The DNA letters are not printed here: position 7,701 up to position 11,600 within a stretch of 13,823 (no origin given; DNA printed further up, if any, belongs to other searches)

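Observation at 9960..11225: C-terminal module of the giant protein: Gly/Cys-rich hydrophobic segments flanking heptad repeats (glycine-zipper / fusion-peptide-like)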

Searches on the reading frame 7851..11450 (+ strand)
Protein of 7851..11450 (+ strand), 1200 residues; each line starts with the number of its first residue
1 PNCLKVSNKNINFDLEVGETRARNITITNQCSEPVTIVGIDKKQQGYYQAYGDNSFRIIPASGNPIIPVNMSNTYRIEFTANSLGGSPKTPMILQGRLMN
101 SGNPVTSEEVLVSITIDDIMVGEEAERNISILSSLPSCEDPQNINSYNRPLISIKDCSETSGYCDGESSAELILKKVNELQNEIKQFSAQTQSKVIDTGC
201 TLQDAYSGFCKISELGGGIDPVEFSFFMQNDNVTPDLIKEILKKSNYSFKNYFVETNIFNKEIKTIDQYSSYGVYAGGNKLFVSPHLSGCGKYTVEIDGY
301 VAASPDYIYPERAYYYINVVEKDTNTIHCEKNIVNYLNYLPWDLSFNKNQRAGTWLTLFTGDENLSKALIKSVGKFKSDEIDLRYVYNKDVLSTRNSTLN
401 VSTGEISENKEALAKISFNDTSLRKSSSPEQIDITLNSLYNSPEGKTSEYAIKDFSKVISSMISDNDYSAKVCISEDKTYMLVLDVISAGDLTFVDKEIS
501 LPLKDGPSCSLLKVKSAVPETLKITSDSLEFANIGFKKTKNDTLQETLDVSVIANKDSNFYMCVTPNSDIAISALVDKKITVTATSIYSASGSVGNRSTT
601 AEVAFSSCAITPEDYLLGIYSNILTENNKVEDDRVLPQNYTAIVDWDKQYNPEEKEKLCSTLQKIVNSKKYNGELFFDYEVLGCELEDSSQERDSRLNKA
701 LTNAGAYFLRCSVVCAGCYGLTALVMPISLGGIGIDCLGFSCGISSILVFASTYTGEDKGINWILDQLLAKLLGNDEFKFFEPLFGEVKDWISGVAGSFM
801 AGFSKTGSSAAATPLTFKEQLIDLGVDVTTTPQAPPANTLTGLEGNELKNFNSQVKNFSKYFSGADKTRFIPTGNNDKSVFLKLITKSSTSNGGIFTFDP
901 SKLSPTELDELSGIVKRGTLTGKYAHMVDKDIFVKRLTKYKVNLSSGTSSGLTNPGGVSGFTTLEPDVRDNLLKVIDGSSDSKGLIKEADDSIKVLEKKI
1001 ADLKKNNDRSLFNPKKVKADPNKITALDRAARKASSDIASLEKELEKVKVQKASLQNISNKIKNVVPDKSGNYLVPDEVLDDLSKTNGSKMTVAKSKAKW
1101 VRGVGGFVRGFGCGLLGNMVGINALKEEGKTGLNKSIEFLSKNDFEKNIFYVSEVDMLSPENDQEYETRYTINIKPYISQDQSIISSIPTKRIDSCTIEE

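Call 27: search_protein_representatives(protein=window:7851-11450:+)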
Query: 1200 residues. Proteins with E-value up to 0.001 (for the whole library): 60; up to 1e-10: 55; up to 1e-30: 16. The best 60 are listed.
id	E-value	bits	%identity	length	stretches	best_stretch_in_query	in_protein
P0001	6.1e-275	931.7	46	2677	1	1-1198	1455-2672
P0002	1.7e-195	668.7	40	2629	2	1-815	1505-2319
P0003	1.7e-164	566.0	35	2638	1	1-1198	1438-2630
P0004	9.8e-161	553.6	41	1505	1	1-777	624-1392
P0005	3.0e-134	465.8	33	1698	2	2-1017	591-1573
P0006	1.3e-122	427.3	35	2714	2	1-804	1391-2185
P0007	6.2e-102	358.8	33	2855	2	1-785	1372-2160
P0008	6.9e-102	358.7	33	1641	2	1-815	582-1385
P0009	1.7e-96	340.8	31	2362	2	1-753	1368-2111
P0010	9.8e-84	298.6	37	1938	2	2-563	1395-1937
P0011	5.1e-80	286.3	30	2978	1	2-811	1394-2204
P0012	1.6e-73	264.7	30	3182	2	2-750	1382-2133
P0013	5.9e-56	206.6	43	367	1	902-1197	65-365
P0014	3.8e-43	164.1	33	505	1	226-709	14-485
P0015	1.8e-37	145.4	28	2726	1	2-739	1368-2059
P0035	2.0e-18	82.3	27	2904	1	22-528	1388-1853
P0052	1.2e-13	66.4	27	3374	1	22-438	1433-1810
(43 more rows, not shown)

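Call 39: find_encoding_contigs(protein=P0013, flank=10000, max_places=6)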
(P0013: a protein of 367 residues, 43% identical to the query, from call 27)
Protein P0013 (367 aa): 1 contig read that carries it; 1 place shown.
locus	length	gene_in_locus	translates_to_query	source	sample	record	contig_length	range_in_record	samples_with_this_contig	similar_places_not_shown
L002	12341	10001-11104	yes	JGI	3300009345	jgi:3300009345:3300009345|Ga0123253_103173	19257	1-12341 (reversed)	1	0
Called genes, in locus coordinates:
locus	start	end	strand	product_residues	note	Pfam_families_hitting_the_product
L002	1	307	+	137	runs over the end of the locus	-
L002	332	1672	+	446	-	-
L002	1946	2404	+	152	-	-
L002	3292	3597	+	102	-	-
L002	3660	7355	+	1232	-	-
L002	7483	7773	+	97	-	-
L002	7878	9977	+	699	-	-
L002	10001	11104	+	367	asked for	-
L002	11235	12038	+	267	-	-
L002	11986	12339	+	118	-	?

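Call 69: find_encoding_contigs(protein=P0052, flank=10000, max_places=3)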
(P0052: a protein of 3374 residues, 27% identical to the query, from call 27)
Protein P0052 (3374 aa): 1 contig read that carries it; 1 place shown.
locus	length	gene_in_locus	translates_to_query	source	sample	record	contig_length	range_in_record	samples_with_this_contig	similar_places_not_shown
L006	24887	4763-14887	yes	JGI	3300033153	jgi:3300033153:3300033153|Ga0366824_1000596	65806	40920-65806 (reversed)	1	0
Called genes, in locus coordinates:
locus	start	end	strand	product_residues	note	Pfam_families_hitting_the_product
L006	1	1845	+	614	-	?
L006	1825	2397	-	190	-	-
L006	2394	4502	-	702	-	-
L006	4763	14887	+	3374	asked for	PF11974:bMG3 (faint), PF17802:SpaA (faint), PF13620:CarboxypepD_reg (weak), PF00877:NLPC_P60 (weak), PF01520:Amidase_3, PF01832:Glucosaminidase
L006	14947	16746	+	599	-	-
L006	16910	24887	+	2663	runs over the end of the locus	PF17802:SpaA (faint), PF13620:CarboxypepD_reg (faint)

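Call 70: find_encoding_contigs(protein=P0012, flank=10000, max_places=2)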
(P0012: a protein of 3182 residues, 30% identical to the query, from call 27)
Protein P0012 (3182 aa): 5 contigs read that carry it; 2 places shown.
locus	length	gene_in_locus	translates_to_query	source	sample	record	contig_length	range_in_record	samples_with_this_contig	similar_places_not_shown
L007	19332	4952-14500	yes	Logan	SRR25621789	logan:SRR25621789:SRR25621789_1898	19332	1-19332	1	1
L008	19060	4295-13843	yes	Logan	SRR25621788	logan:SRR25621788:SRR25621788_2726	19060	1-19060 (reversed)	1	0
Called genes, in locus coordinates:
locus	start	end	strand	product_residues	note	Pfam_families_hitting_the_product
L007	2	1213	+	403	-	?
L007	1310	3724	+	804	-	PF01326:PPDK_N, PF00391:PEP-utilizers, PF02896:PEP-utilizers_C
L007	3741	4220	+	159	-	PF01451:LMWPc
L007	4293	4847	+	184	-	PF04011:LemA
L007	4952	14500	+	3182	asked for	PF13620:CarboxypepD_reg (faint), PF00877:NLPC_P60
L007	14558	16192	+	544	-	-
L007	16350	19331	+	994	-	?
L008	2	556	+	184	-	?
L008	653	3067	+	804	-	PF01326:PPDK_N, PF00391:PEP-utilizers, PF02896:PEP-utilizers_C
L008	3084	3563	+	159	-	PF01451:LMWPc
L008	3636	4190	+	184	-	PF04011:LemA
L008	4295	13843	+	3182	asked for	PF13620:CarboxypepD_reg (faint), PF00877:NLPC_P60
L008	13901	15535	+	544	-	-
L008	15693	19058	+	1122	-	?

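Call 71: find_encoding_contigs(protein=P0035, flank=10000, max_places=2)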
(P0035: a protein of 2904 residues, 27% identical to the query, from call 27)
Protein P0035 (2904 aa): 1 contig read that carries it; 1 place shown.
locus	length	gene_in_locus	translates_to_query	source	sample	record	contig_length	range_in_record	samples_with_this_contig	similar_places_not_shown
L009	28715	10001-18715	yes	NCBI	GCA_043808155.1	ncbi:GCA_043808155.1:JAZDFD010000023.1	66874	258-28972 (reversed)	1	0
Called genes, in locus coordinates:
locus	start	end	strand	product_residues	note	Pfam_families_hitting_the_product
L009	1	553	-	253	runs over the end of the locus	-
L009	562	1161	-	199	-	-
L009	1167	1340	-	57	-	-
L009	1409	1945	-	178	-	-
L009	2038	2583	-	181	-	-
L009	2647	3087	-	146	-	-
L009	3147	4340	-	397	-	PF07282:Cas12f1-like_TNB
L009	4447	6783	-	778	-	PF00482:T2SSF (weak)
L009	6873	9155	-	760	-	PF00437:T2SSE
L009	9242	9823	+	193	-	PF09721:Exosortase_EpsH (weak)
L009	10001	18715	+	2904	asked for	PF13620:CarboxypepD_reg (faint), PF01464:SLT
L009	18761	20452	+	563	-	-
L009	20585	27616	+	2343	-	PF02369:Big_1 (faint), PF11974:bMG3 (faint), PF17802:SpaA (faint), PF24025:Ig_DR_A0283-like (faint), PF17210:SdrD_B (faint), PF13620:CarboxypepD_reg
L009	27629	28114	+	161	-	-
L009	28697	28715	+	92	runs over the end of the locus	?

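Call 72: find_encoding_contigs(protein=P0006, flank=10000, max_places=2)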
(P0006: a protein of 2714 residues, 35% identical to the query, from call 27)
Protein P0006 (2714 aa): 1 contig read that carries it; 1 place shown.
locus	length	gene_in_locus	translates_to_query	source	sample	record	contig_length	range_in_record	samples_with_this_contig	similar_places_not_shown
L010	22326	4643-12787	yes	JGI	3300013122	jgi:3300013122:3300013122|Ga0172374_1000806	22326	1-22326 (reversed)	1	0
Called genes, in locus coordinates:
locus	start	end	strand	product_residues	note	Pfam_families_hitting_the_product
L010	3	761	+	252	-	?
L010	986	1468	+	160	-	-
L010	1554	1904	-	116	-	PF02452:PemK_toxin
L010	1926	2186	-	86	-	-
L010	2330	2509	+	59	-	-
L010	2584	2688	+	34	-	-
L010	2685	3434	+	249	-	PF02498:Bro-N (weak)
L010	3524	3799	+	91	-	-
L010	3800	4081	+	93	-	-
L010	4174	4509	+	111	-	-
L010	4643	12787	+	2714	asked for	PF13620:CarboxypepD_reg (faint), PF11974:bMG3 (faint), PF00877:NLPC_P60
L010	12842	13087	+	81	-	-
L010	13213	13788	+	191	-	-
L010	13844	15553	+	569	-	-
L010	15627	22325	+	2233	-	?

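Call 73: search_protein_families(library=ncbifam, proteins=[L009:9242-9823:+, L009:6873-9155:-, L009:4447-6783:-, L009:18761-20452:+, L009:2647-3087:-, L009:2038-2583:-, L009:1409-1945:-, L009:562-1161:-], max_evalue=0.001)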
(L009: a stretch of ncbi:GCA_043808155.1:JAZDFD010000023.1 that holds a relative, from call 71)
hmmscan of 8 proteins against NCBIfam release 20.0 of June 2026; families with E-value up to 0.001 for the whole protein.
L009:9242-9823:+ (193 aa): 10 families
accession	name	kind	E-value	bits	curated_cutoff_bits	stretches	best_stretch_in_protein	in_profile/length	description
NF046081.1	exosort_XrtX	exception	2.9e-14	53.3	170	1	19-181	4-165/168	exosortase X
TIGR04178.1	exo_archaeo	signature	5.4e-11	42.6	23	1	84-173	2-93/97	exosortase/archaeosortase family protein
TIGR04144.1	archaeo_VPXXXP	exception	2.2e-09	37.5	150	1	23-172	8-150/156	archaeosortase B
TIGR04300.1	exosort_XrtM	exception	5.8e-07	30.1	125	1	28-177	2-146/150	exosortase family protein XrtM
TIGR03110.1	exosort_Gpos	exception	1.7e-06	28.1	102.75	1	27-171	27-175/187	exosortase family protein XrtG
TIGR04177.1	exosort_XrtH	exception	2e-06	27.9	86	1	21-172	2-152/158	exosortase H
TIGR04128.1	exoso_Fjoh_1448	exception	2.7e-05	24.4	90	1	22-176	11-170/174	exosortase family protein XrtF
TIGR04175.1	archaeo_artD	exception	4.6e-05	23.4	125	1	19-165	2-137/150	archaeosortase D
TIGR02602.1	8TM_EpsH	subfamily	7.8e-05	22.3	105.55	1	24-167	96-232/241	exosortase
NF033464.1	cyanoexo_CrtC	exception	0.0001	22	225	1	37-140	139-241/278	cyanoexosortase C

L009:6873-9155:- (760 aa): 17 families
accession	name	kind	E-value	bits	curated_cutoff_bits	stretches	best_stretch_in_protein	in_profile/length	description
NF058587.1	archaellum_moto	equivalog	2.2e-43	148.8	550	1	294-691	113-495/527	archaellum flagellar ATPase motor FlaI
TIGR03819.1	heli_sec_ATPase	hypoth_equivalog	6.1e-36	124.3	373.15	1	300-586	24-297/340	TadA family conjugal transfer-associated ATPase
NF053672.1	bindosome_BasE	exception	7e-25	87.7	1000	1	217-689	35-483/512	bindosome assembly system ATPase subunit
TIGR02782.1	TrbB_P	equivalog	7.8e-22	77.9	304.55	1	333-588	16-254/303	P-type conjugative transfer ATPase TrbB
TIGR02788.1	VirB11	equivalog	8e-21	74.3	249.95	1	452-588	138-264/308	P-type DNA transfer ATPase VirB11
NF010469.0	PRK13894.1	subfamily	9.8e-17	61.3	508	1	370-587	62-265/320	conjugal transfer ATPase TrbB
NF010407.0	PRK13833.1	subfamily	1.7e-12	47.4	499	1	374-586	61-259/323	conjugal transfer protein TrbB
NF041000.1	ATPase_ComGA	equivalog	8.2e-12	44.7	300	1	400-604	76-259/267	competence type IV pilus ATPase ComGA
NF010425.0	PRK13851.1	equivalog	6.5e-11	41.7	461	1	454-580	158-274/344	type IV secretion system protein VirB11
NF010475.0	PRK13900.1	equivalog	9.4e-10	38.1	389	1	454-580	156-273/333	type IV secretion system ATPase VirB11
TIGR01420.1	pilT_fam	subfamily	1.5e-09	37.5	319.1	1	453-588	117-241/343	PilT/PilU family type 4a pilus ATPase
TIGR02533.1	type_II_gspE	equivalog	7.7e-08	31.4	630.25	1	460-592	245-361/486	type II secretion system ATPase GspE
NF007755.0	PRK10436.1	equivalog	1.8e-07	30.2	617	1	457-619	218-365/465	type II secretion system protein GspE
TIGR02538.1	type_IV_pilB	equivalog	1.3e-06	27.4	675.65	1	459-606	317-448/564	type IV-A pilus assembly ATPase PilB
NF053534.1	T4PilAsmATPsTfpB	equivalog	3e-06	25.9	850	1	459-609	337-472/584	type IV pilus assembly ATPase TfpB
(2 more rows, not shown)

L009:4447-6783:- (778 aa): 0 families

L009:18761-20452:+ (563 aa): 0 families

L009:2647-3087:- (146 aa): 0 families

L009:2038-2583:- (181 aa): 0 families

L009:1409-1945:- (178 aa): 0 families

L009:562-1161:- (199 aa): 0 families
